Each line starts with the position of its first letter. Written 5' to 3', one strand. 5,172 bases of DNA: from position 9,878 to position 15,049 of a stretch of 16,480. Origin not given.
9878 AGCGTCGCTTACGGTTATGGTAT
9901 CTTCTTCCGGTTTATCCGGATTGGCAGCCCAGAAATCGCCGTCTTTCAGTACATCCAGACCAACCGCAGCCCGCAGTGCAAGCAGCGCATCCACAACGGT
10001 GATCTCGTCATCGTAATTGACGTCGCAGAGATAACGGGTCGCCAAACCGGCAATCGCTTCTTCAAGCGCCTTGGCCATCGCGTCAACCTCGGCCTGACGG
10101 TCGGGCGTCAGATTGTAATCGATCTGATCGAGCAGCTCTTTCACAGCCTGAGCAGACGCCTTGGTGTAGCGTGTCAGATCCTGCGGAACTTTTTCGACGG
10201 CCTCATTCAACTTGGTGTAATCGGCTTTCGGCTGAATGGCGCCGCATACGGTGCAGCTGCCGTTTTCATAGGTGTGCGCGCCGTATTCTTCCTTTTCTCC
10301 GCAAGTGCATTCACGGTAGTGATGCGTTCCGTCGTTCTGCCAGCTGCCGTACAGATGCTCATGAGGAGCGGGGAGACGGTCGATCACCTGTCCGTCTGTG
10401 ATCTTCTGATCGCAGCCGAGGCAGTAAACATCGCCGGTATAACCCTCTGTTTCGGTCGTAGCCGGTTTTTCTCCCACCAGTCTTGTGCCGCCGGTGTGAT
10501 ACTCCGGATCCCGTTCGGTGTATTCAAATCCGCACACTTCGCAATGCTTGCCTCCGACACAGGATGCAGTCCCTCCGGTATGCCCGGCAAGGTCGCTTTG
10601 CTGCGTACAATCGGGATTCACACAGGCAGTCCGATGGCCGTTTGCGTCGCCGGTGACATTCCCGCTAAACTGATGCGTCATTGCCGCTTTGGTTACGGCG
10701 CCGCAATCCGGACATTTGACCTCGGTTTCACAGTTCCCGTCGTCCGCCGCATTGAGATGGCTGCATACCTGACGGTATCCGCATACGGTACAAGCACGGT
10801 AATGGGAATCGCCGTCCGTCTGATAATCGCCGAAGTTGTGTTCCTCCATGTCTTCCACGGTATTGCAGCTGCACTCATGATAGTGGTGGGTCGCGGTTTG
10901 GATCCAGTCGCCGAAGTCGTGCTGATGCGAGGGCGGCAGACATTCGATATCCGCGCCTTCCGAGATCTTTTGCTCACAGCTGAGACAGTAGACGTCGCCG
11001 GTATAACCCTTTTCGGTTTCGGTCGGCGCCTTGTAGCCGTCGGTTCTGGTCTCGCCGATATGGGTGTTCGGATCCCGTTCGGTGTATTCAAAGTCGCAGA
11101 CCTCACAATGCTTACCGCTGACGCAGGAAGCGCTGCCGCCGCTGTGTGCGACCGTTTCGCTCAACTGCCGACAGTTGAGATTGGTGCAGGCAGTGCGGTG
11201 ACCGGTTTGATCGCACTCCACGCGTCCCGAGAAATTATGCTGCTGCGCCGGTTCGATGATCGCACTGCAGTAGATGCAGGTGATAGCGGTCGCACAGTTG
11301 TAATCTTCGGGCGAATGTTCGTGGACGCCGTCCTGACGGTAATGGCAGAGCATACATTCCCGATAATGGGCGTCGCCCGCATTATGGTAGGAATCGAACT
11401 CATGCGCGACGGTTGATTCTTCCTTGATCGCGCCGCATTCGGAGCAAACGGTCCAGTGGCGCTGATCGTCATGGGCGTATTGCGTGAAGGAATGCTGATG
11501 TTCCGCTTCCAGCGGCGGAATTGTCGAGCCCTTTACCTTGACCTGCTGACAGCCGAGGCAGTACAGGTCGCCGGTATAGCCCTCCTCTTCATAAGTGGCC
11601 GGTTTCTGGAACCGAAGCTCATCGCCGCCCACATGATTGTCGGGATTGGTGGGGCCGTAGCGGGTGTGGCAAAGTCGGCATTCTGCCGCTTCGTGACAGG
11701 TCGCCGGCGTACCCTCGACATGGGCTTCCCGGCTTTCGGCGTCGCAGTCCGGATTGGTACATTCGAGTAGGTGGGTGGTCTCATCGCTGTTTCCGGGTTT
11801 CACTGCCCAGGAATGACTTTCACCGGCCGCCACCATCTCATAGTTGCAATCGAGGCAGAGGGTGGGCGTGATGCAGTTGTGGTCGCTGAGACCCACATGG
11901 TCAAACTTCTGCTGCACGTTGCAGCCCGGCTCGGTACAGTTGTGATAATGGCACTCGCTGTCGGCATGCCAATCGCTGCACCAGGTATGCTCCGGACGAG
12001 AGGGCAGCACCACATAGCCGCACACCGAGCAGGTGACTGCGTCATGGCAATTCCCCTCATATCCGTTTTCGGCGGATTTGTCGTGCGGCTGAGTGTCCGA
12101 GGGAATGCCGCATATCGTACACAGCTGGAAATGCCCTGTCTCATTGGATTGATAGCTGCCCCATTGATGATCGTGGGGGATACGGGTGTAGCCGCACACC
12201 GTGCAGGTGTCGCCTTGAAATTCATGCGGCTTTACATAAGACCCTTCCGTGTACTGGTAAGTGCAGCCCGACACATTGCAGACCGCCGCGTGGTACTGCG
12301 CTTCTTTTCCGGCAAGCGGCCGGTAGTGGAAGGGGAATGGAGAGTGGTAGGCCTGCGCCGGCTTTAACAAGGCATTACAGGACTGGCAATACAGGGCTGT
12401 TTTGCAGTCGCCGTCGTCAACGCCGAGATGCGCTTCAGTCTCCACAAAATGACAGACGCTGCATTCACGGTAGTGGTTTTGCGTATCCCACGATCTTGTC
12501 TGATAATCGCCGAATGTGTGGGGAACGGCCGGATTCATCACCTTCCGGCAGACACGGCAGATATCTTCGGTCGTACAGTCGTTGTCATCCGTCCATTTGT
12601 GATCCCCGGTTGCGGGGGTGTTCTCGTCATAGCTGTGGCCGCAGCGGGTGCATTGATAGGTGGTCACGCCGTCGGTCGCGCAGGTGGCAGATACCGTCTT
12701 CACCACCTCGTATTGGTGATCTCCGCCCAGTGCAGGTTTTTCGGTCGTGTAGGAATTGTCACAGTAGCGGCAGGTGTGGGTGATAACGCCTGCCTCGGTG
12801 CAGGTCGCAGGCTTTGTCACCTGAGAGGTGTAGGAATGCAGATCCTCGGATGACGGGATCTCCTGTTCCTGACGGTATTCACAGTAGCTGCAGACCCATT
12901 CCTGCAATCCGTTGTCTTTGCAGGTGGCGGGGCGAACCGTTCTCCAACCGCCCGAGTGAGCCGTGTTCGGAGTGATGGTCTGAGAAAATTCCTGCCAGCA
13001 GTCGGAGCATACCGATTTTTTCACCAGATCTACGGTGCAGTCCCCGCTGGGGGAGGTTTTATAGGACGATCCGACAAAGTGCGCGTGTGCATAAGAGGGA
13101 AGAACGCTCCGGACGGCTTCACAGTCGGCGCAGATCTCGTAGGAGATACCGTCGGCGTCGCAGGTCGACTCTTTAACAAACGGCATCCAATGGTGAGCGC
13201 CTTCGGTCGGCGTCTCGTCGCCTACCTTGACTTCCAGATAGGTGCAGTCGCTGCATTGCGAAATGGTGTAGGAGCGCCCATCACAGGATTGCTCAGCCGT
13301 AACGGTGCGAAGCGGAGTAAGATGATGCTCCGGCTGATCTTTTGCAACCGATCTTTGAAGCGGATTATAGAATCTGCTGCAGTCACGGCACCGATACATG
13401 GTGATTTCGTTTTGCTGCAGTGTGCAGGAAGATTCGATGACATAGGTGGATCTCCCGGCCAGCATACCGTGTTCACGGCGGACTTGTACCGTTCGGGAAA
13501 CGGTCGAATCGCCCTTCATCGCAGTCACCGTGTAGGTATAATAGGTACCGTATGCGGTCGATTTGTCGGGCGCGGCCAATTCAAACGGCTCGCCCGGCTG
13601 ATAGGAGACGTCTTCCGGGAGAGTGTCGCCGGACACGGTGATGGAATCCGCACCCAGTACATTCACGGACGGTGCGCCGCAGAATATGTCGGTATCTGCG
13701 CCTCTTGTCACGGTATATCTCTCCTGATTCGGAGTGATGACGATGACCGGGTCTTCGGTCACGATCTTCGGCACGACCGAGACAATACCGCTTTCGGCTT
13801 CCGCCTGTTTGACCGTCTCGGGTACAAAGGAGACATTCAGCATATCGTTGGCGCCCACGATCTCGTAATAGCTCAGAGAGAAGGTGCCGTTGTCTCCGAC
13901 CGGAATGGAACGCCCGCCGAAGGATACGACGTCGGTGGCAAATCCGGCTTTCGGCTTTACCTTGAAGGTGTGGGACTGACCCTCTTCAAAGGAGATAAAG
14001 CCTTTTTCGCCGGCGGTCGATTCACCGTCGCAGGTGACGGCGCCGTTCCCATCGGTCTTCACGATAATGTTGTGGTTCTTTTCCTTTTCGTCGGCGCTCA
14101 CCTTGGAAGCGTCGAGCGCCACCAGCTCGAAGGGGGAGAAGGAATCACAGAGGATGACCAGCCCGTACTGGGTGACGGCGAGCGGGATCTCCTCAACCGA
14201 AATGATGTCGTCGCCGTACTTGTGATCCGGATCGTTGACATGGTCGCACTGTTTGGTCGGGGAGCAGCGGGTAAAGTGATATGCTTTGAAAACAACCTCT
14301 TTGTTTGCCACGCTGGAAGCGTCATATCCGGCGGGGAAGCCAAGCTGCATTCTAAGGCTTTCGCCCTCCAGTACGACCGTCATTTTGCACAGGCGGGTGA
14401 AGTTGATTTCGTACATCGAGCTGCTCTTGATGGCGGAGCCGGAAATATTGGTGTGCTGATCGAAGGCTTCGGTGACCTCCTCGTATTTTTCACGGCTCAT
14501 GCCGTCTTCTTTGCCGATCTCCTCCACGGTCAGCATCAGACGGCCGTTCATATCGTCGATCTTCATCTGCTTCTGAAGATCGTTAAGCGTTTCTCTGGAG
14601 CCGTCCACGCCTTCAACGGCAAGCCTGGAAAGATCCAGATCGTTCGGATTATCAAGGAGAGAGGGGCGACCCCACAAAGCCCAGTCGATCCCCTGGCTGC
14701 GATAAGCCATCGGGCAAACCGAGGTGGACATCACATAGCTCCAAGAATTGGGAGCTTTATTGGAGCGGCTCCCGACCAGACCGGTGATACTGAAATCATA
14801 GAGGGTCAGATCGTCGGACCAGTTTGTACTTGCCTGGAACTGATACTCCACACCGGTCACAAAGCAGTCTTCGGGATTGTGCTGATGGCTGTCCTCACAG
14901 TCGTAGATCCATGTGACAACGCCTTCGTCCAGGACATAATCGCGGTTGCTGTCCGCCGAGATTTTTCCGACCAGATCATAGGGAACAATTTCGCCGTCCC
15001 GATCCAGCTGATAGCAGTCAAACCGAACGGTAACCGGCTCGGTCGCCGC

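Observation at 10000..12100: ~189-aa Cys/His-rich macro-repeat present in 3 to 4 tandem copies with a 560-575 bp DNA period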

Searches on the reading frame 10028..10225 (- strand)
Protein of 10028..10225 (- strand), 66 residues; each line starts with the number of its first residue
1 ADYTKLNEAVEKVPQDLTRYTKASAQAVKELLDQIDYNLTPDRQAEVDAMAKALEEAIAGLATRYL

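Call 44: search_protein_families(library=pfam, proteins=[window:10028-10225:-], max_evalue=10)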
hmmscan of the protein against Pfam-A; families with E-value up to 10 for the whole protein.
seq(66 aa): 3 families
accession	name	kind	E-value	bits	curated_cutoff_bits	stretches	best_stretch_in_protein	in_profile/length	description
PF00672.30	HAMP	-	0.063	14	25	1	26-61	15-51/53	HAMP domain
PF07554.19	FIVAR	-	0.094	13.8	29.2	1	2-61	1-70/71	FIVAR domain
PF17363.7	DUF5388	-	0.11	13.3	26.1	1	20-56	25-61/64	Family of unknown function (DUF5388)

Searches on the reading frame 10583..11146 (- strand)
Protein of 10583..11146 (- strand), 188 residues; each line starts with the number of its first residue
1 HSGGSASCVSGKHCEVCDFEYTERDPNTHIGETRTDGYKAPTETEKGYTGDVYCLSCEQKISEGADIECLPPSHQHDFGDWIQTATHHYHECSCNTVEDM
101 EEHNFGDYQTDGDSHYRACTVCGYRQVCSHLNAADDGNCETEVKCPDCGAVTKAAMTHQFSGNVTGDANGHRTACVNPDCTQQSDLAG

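Call 16: find_homologous_proteins(query=window:10583-11146:-, max_evalue=0.001)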
Query seq(188 aa): 16 candidates shared short words with the query, none scored E <= 0.001.

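Call 26: search_solved_structures(query=A1, max_evalue=10, show_alignments=2)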
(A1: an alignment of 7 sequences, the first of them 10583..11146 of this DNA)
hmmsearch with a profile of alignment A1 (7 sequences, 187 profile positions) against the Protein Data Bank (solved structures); distinct sequences matched with E-value up to 10: 2.
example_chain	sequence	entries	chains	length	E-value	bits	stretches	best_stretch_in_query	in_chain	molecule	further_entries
9qa6_A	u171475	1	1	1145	3.6e-10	43.2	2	69-129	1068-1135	IgA protease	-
5jc3_A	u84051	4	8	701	6.3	9.8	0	52-83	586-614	Melanoma differentiation associated protein-5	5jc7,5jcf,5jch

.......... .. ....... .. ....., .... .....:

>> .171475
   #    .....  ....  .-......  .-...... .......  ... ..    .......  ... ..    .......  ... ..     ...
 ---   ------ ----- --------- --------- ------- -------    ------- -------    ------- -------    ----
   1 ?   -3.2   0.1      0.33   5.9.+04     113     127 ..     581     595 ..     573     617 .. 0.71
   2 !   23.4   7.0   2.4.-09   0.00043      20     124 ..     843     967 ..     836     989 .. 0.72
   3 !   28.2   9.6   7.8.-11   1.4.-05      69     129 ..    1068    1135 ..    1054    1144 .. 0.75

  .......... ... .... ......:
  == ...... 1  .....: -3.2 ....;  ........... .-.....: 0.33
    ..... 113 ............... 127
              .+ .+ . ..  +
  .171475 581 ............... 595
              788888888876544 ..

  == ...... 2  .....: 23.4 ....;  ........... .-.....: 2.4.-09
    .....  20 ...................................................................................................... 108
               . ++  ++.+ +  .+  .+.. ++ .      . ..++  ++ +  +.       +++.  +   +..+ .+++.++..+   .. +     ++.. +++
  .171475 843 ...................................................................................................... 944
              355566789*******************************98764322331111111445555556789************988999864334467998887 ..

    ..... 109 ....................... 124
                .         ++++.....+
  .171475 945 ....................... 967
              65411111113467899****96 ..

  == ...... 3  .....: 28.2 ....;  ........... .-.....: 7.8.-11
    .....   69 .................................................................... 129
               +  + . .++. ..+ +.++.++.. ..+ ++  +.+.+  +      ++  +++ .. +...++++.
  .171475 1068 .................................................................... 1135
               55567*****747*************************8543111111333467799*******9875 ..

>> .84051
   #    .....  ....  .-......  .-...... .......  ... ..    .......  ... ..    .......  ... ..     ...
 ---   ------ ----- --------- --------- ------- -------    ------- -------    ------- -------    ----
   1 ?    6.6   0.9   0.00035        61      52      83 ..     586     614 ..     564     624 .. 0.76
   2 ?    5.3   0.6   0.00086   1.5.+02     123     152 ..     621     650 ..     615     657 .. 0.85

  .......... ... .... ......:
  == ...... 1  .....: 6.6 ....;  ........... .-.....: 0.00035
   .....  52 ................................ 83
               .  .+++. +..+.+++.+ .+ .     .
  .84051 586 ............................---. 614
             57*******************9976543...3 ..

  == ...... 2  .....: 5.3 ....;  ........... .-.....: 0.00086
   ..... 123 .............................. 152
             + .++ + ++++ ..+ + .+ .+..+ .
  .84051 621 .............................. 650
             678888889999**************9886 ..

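Call 33: predict_structure(alignment_id=A1)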
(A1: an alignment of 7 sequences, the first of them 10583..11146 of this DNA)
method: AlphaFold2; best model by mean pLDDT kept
length: 188 residues; sequences in the alignment: 7
mean_pLDDT: 76.1   pTM: 0.46
mean pLDDT of the five models: 76.1, 74.6, 67.7, 65.4, 56.5
residues with pLDDT >= 90: 14; 70-90: 120; 50-70: 46; < 50: 8
segments of 3 or more residues with pLDDT < 50: 1-6
pLDDT, mean of each block of 10 residues (from residue 1): 46 60 59 81 87 80 87 77 84 75 88 81 84 83 86 85 60 74 67
secondary structure, 60 per line:
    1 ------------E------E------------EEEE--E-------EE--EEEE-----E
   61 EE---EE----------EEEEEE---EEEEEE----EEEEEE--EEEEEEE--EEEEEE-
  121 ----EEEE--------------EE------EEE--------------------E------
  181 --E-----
elements in order: E33-36 E51-54 E60-62 E78-83 E87-92 E97-102 E105-111 E114-119 E125-128 E151-153

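Call 35: search_protein_representatives(alignment_id=A1)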
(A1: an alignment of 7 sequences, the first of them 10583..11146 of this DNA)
Query: 7 sequences, 187 profile positions. Proteins with E-value up to 0.001 (for the whole library): 10116; up to 1e-10: 3773; up to 1e-30: 620. The best 150 are listed.
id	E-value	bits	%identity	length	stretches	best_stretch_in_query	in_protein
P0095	2.1e-242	813.5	-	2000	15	1-185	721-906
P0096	3.4e-208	702.0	-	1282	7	1-185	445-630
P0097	1.7e-200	676.8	-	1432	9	1-104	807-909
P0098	7.7e-197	664.9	-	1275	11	1-128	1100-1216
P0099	5.7e-196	662.1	-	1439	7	1-183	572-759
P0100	4.8e-193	652.6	-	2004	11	3-184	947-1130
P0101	2.5e-171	581.7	-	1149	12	1-103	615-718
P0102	9.8e-164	557.0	-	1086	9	1-104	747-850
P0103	6.4e-162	551.1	-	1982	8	1-103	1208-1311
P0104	3.0e-160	545.6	-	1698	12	2-186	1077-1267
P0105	1.3e-159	543.5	-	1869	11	1-186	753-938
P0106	6.7e-138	472.8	-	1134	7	4-186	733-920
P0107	1.1e-137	472.1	-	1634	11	1-184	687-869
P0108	1.8e-132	455.0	-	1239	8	1-68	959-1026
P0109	1.5e-131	452.1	-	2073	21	35-71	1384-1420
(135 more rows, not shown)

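Call 36: fold_search(model_id=the predicted structure, library=pdb)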
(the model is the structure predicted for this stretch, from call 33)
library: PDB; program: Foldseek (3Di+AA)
matches with E <= 10: 517; with E <= 0.001: 0
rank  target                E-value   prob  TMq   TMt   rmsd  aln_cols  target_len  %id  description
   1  5ljo_B                1.9e-02  0.21  0.12  0.07  19.9       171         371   13  E. coli BAM complex (BamABCDE) by cryoEM (released 2016-10-12)
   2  3prw                  3.4e-02  0.13  0.10  0.07  19.5       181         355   13  Crystal structure of the lipoprotein BamB (released 2011-01-19)
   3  8orr                  8.3e-02  0.08  0.10  0.07  19.4       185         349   14  Outer membrane protein assembly factor BamB from Klebsiella pneumoniae (released 2024-04-24)
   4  6wnx_G                1.1e-01  0.13  0.14  0.08  19.2       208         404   10  FBXW11-SKP1 in complex with a pSer33/pSer37 Beta-Catenin peptide (released 2020-05-06)
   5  3p1l                  1.2e-01  0.11  0.13  0.08  21.2       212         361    9  Crystal structure of Escherichia coli BamB, a lipoprotein component of the beta-barrel assembly machinery complex, nativ (released 2010-12-22)
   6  6g6q_H                1.3e-01  0.13  0.12  0.14  20.2       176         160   11  Crystal structure of the computationally designed Ika4 protein (released 2018-11-28)
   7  6g6q_C                1.7e-01  0.11  0.13  0.14  20.2       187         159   10  Crystal structure of the computationally designed Ika4 protein (released 2018-11-28)
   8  6g6q_F                1.8e-01  0.11  0.12  0.14  20.7       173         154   11  Crystal structure of the computationally designed Ika4 protein (released 2018-11-28)
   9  6g6q_G                2.1e-01  0.12  0.11  0.12  20.7       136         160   15  Crystal structure of the computationally designed Ika4 protein (released 2018-11-28)
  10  3tto_D                2.5e-01  0.09  0.11  0.04  18.9       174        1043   13  Crystal structure of Leuconostoc mesenteroides NRRL B-1299 N-terminally truncated dextransucrase DSR-E in triclinic fo (released 2012-01-25)
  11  4tvc_A                3.0e-01  0.13  0.14  0.04  16.8       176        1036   10  N-terminally truncated dextransucrase DSR-E from Leuconostoc mesenteroides NRRL B-1299 in complex with gluco-oligosacc (released 2015-07-29)
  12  3q54                  3.0e-01  0.08  0.12  0.08  20.1       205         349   11  Crystal structure of Escherichia coli BamB (released 2012-05-09)
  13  6g6q_E                3.7e-01  0.09  0.11  0.13  20.5       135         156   12  Crystal structure of the computationally designed Ika4 protein (released 2018-11-28)
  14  12dl_HA               4.1e-01  0.06  0.13  0.09  19.4       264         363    9  Native structure of the cytoplasmic lattice (CPL) asymmetric unit from mouse MII eggs (released 2026-04-08)
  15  6g6q_A                4.8e-01  0.08  0.13  0.15  20.8       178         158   10  Crystal structure of the computationally designed Ika4 protein (released 2018-11-28)
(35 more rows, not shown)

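Call 38: search_protein_families(library=pfam, proteins=[P0095, P0096, P0099, P0100, P0104, P0106], max_evalue=0.001)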
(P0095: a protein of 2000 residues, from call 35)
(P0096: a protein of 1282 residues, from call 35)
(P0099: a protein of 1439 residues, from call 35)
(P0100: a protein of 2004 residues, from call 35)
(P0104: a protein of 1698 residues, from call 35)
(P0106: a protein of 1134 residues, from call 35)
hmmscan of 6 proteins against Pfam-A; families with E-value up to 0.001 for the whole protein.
P0095 (2000 aa): 0 families

P0096 (1282 aa): 0 families

P0099 (1439 aa): 0 families

P0100 (2004 aa): 0 families

P0104 (1698 aa): 0 families

P0106 (1134 aa): 0 families

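Call 39: find_related_loci(query=A1, collection=genome_contigs, flank=6000)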
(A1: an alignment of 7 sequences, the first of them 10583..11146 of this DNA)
Query A1 (188 aa) in genome_contigs; peptide patterns used: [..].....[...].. (x = any residue, [..] = any of these).
492 stretches matched a pattern; 341 encode a relative of the query (tblastn E <= 1e-3); the best 80 are kept; 78 distinct loci.
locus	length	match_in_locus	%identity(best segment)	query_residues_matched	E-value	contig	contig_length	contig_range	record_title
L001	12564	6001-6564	58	1-188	1e-71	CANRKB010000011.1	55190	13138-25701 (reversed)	MAG: uncultured Clostridia bacterium isolate Lapin-019__bin13 genome assembly, contig: Lapin-019__NODE_283_length_55190_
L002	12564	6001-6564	57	1-188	1e-70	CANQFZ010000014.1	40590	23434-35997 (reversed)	MAG: uncultured Clostridia bacterium isolate Lapin-005__bin94 genome assembly, contig: Lapin-005__NODE_1225_length_40590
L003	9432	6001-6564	56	1-188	6e-70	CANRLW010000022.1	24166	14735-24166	MAG: uncultured Clostridia bacterium isolate Lapin-011__bin37 genome assembly, contig: Lapin-011__NODE_2022_length_24166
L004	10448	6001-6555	57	1-185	6e-69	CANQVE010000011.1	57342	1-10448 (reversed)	MAG: uncultured Clostridia bacterium isolate Lapin-032__bin103 genome assembly, contig: Lapin-032__NODE_939_length_57342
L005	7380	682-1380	49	1-187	2e-54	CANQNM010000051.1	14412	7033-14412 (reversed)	MAG: uncultured Clostridia bacterium isolate Lapin-032__bin15 genome assembly, contig: Lapin-032__NODE_6037_length_14412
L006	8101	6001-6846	49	1-185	2e-48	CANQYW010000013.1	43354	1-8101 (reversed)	MAG: uncultured Oscillospiraceae bacterium isolate Lapin-018__bin55 genome assembly, contig: Lapin-018__NODE_695_length_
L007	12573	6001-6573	44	1-186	7e-45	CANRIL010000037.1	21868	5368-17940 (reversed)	MAG: uncultured Clostridia bacterium isolate Lapin-019__bin47 genome assembly, contig: Lapin-019__NODE_1378_length_21868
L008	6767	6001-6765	44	1-181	6e-43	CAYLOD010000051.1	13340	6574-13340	MAG TPA_asm: uncultured Clostridium sp. isolate SRP314395_co1_73 genome assembly, contig: NODE_4250_length_13340_cov_5.6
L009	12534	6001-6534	45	1-180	3e-41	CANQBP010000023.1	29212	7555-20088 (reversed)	MAG: uncultured Clostridia bacterium isolate Lapin-002__bin115 genome assembly, contig: Lapin-002__NODE_2064_length_2921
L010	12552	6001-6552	41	2-180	2e-39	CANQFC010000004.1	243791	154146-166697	MAG: uncultured Clostridia bacterium isolate Lapin-002__bin29 genome assembly, contig: Lapin-002__NODE_25_length_243791_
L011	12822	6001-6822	41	1-186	1e-38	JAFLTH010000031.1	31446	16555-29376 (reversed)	MAG: Lachnospiraceae bacterium isolate HAN048 Seq31, whole genome shotgun sequence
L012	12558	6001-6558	40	1-184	9e-38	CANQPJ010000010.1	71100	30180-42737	MAG: uncultured Lachnospiraceae bacterium isolate Lapin-012__bin37 genome assembly, contig: Lapin-012__NODE_731_length_7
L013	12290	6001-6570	39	2-186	2e-37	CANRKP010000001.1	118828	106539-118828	MAG: uncultured Clostridia bacterium isolate Lapin-033__bin3 genome assembly, contig: Lapin-033__NODE_73_length_118828_c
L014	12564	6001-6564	38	2-185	3e-37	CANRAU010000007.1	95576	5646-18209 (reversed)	MAG: uncultured Clostridia bacterium isolate Lapin-030__bin23 genome assembly, contig: Lapin-030__NODE_302_length_95576_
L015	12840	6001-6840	35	2-187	5e-37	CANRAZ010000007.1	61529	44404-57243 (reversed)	MAG: uncultured Lachnospiraceae bacterium isolate Lapin-016__bin37 genome assembly, contig: Lapin-016__NODE_423_length_6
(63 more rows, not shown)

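Call 44: search_protein_families(library=pfam, proteins=[window:10583-11146:-], max_evalue=10)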
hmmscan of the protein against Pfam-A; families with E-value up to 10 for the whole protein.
seq(188 aa): 3 families
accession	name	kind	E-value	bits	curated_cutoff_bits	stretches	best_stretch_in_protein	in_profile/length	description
PF13248.11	Zn_ribbon_3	-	0.023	14.6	27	1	142-151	2-11/26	zinc-ribbon domain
PF13240.11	Zn_Ribbon_1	-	1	9.7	25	0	144-150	1-7/23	zinc-ribbon domain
PF21349.2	RUBY_RBDX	-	3.1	7.8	26.5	1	119-124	3-8/30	Rubrerythrin, rubredoxin-like domain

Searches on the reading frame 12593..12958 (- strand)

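Call 44: search_protein_families(library=pfam, proteins=[window:12593-12958:-], max_evalue=10)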
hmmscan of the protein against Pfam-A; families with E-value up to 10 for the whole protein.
seq(122 aa): 13 families
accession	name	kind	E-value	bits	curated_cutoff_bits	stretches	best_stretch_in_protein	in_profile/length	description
PF13894.12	zf-C2H2_4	-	0.028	15.6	27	1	61-75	1-15/24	C2H2-type zinc finger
PF00301.25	Rubredoxin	-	0.055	14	23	1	101-119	2-17/47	Rubredoxin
PF21349.2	RUBY_RBDX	-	0.076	12.9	26.5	2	101-115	1-15/30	Rubrerythrin, rubredoxin-like domain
PF10892.13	DUF2688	-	0.18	11.8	25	1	98-109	5-16/56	Protein of unknown function (DUF2688)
PF01428.23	zf-AN1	-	0.3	11.7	27.9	2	92-110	5-23/40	AN1-like Zinc finger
PF08271.17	Zn_Ribbon_TF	-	0.34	10.9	29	1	101-119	1-19/43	TFIIB zinc-binding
PF13465.12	zf-H2C2_2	-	0.47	11.4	40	0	98-110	12-24/26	Zinc-finger double domain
PF09723.15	Zn_ribbon_8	-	0.69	10.4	34.4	1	101-115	6-20/41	Zinc ribbon domain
PF13248.11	Zn_ribbon_3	-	0.96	9.5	27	0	22-29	18-25/26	zinc-ribbon domain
PF02748.20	PyrI_C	-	2.6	8.4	23.4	2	55-73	28-46/48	Aspartate carbamoyltransferase regulatory chain, metal binding domain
PF16622.11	zf-C2H2_11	-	6.3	7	27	1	99-110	3-14/29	zinc-finger C2H2-type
PF18547.6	HalOD2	-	7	7.1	27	1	97-115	28-46/52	Halobacterial output domain 2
PF05375.19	Pacifastin_I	-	9.5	6.5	27.9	0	52-75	16-39/40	Pacifastin inhibitor (LCMII)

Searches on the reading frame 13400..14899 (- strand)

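Call 14: search_protein_families(library=pfam, proteins=[window:13400-14899:-], max_evalue=1)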
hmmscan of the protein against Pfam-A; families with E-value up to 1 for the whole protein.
window:13400-14899:- (500 aa): 1 family
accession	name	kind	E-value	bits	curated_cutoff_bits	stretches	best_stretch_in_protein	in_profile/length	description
PF17773.7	UPF0176_N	-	0.18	12.7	26.2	1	102-170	16-84/92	UPF0176 acylphosphatase like domain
